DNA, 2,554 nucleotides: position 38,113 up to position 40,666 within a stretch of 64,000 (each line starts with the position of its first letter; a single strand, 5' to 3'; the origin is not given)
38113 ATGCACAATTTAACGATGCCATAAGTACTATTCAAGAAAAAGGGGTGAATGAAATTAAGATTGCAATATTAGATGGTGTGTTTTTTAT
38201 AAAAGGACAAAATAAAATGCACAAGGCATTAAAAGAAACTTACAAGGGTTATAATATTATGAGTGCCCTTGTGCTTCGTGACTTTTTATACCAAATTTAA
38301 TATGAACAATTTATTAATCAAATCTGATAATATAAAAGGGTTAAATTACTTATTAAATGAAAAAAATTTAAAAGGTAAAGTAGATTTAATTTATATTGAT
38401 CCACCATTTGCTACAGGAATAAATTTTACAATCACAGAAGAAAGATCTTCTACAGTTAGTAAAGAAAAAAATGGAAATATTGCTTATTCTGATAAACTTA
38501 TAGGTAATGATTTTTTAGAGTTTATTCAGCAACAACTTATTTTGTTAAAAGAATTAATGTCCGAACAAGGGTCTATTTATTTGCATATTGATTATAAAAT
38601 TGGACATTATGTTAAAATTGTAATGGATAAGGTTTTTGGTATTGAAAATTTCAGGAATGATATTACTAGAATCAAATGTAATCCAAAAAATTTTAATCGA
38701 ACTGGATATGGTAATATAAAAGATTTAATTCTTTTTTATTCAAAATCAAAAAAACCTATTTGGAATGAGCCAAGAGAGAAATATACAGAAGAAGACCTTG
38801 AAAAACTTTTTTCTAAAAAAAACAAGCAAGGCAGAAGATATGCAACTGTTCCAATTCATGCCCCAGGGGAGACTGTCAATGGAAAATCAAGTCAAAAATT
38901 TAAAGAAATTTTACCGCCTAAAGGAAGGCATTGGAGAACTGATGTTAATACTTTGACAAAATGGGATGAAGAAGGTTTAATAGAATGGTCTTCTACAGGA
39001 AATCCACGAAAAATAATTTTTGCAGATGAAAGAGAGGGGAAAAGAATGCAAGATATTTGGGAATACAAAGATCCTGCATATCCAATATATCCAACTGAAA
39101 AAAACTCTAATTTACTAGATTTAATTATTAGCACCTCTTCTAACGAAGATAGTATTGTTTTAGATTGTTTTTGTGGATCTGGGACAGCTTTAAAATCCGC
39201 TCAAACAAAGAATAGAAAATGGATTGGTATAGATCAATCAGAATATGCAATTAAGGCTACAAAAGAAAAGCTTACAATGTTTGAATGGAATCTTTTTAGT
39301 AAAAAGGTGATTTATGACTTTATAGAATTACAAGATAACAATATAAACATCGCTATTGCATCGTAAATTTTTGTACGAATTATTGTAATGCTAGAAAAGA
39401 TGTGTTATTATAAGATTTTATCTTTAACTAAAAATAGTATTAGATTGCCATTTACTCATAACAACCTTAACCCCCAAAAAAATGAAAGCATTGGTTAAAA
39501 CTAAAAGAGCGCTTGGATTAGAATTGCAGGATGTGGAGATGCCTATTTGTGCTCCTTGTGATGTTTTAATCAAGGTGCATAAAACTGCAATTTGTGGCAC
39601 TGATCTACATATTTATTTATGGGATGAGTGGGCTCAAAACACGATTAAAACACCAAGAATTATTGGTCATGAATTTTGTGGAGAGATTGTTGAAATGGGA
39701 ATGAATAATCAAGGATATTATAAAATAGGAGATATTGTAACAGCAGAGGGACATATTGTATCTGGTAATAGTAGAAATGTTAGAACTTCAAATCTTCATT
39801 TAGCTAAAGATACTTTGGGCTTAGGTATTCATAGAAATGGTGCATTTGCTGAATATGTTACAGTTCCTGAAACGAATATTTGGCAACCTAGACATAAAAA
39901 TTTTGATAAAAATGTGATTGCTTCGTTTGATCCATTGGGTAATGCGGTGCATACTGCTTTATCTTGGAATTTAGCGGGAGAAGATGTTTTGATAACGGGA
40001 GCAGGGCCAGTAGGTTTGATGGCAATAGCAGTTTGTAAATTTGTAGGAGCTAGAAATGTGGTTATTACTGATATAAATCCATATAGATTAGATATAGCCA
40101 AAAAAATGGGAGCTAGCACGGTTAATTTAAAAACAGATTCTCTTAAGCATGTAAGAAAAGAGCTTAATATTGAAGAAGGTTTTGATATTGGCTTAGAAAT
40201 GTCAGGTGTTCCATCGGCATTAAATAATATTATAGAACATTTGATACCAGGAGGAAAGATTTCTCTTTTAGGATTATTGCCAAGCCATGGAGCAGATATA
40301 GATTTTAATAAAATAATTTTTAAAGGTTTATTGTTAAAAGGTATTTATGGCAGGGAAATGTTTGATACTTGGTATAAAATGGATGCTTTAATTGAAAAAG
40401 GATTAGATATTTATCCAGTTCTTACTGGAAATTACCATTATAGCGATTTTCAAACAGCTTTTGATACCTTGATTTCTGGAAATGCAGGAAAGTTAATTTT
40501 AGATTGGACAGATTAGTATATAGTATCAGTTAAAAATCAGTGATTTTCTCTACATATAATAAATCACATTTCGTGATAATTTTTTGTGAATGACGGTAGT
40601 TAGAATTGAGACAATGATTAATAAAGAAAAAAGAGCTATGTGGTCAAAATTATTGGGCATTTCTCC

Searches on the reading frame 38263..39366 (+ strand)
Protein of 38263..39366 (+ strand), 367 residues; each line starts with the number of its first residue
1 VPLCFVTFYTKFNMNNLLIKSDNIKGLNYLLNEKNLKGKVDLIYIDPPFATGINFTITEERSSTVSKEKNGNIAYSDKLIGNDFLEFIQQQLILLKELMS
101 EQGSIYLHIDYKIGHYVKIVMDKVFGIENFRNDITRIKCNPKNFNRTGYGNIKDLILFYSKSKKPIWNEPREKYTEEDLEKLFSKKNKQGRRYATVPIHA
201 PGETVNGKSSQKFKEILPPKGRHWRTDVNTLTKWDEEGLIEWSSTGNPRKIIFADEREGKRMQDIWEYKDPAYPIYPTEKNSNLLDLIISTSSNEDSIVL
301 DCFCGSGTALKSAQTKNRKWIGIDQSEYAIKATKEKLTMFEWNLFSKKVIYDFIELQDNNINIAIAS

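Call 76: search_protein_families(library=ncbifam, max_evalue=0.00001, proteins=[window:38263-39366:+])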
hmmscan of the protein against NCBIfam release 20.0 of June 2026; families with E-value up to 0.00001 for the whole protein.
window:38263-39366:+ (367 aa): 3 families
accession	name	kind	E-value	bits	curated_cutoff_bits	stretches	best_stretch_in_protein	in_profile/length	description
NF050803.1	DnaMtaseCcrMCaul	equivalog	2.3e-16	59.7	830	1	275-339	185-249/350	adenine-specific DNA-methyltransferase CcrM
NF008572.0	PRK11524.1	equivalog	7.7e-16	58.1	292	1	268-338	187-257/294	adenine-specific DNA-methyltransferase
NF010253.0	PRK13699.1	subfamily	1.2e-08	34.9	244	1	260-341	128-209/226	DNA methyltransferase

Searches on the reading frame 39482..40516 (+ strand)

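Call 76: search_protein_families(library=ncbifam, max_evalue=0.00001, proteins=[window:39482-40516:+])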
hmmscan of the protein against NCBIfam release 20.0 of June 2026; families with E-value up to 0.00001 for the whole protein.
window:39482-40516:+ (344 aa): 22 families
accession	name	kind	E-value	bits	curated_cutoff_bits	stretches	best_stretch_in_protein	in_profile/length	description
NF003808.0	PRK05396.1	equivalog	5.4e-145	482.5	380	1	1-343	1-341/341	L-threonine 3-dehydrogenase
TIGR00692.1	tdh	equivalog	2e-123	411.8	458.35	1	3-342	1-340/340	L-threonine 3-dehydrogenase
NF041097.1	keto_inos_dh_IolM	equivalog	8.2e-46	156.4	450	1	12-339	39-386/389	scyllo-inosose 3-dehydrogenase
NF007375.0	PRK09880.1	equivalog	5.1e-39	134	469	1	3-329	8-329/344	L-idonate 5-dehydrogenase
NF007489.0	PRK10083.1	equivalog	4.7e-35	121.1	376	1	10-285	9-279/339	Zn-dependent oxidoreductase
NF010344.0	PRK13771.1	subfamily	1.2e-30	106.7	349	1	1-340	1-331/334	putative alcohol dehydrogenase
NF041172.1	AcrlCoa_red_Thmprot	equivalog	1.3e-27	96.6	500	1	1-340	1-332/334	acryloyl-CoA reductase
TIGR03366.1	HpnZ_proposed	hypoth_equivalog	3.3e-27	95.5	328.1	1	24-289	4-279/315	putative phosphonate catabolism associated alcohol dehydrogenase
NF007642.0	PRK10309.1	equivalog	4.1e-25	88.7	550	1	14-288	13-286/347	galactitol-1-phosphate 5-dehydrogenase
TIGR02819.1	fdhA_non_GSH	equivalog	1.7e-21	76.3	636.95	1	27-222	38-245/397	formaldehyde dehydrogenase, glutathione-independent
NF006940.0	PRK09422.1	equivalog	5.4e-19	68.3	344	1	1-287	1-282/338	alcohol dehydrogenase AdhP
TIGR02824.1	quinone_pig3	subfamily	7.1e-19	68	296.8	1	117-292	89-266/325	putative NAD(P)H quinone oxidoreductase, PIG3 family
TIGR03451.1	mycoS_dep_FDH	equivalog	3.2e-18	65.7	512.9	2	152-291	165-305/358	S-(hydroxymethyl)mycothiol dehydrogenase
TIGR03201.1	dearomat_had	equivalog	1.4e-16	60.5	338.65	1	14-229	12-230/349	6-hydroxycyclohex-1-ene-1-carbonyl-CoA dehydrogenase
NF047908.1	AldhRedAhr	equivalog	1.5e-16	60.2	470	1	3-280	6-275/335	NADPH-dependent aldehyde reductase Ahr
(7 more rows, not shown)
